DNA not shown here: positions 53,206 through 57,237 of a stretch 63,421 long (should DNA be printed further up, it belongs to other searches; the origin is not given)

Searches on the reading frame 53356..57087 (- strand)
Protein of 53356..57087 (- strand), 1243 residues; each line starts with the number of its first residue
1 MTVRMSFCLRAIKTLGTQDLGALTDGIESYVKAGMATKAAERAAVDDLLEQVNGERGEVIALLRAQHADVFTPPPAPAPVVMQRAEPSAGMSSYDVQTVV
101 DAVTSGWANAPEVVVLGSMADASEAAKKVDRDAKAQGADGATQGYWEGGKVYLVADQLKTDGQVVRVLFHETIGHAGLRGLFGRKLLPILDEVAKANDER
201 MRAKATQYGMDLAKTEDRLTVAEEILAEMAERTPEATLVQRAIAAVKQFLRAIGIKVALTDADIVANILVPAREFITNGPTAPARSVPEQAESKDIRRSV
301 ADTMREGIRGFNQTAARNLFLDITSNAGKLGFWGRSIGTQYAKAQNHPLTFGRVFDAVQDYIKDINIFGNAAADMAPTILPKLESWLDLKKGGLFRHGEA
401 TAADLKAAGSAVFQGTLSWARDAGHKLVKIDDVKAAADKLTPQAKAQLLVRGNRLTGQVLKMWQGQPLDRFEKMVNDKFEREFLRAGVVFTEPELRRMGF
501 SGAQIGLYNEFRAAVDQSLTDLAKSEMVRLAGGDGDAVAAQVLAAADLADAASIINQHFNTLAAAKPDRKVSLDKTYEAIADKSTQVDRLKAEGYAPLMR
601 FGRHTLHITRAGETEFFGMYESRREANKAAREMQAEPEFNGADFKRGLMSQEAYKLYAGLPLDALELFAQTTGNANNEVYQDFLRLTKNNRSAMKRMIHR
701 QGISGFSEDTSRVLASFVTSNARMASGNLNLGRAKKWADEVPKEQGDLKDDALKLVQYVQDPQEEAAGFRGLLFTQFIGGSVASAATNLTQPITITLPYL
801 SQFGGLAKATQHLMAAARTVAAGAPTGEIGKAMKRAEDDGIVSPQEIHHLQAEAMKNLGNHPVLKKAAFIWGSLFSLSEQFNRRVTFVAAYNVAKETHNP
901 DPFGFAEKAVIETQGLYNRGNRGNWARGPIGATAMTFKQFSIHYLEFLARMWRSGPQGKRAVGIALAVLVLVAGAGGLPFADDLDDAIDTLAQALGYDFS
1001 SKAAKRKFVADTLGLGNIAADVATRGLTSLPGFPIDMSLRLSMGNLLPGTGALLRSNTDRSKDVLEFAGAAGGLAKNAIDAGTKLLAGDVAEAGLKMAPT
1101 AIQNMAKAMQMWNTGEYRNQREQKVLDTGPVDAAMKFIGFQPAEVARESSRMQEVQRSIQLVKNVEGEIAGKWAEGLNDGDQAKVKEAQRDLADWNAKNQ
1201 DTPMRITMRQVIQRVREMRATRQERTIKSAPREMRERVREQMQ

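Call 11: search_protein_families(library=phrogs, proteins=[window:53356-57087:-], max_evalue=0.001)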
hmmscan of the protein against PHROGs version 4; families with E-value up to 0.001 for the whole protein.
window:53356-57087:- (1243 aa): 4 families
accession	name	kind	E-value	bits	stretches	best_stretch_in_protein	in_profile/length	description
phrog_11358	-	unknown function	3.7e-231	771.7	1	307-1241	2524-3425/3431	-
phrog_21376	-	unknown function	1.4e-202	676.7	1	324-1242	718-1656/1664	-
phrog_14770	-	unknown function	9.2e-31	106.5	1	97-282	2023-2213/3427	-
phrog_10089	-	moron, auxiliary metabolic gene and host takeover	8.3e-24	83.5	1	543-1242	3912-4641/4647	DarB-like antirestriction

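Call 12: search_protein_families(library=pfam, proteins=[window:53356-57087:-], max_evalue=0.001)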
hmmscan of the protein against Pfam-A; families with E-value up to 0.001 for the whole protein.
window:53356-57087:- (1243 aa): 0 families
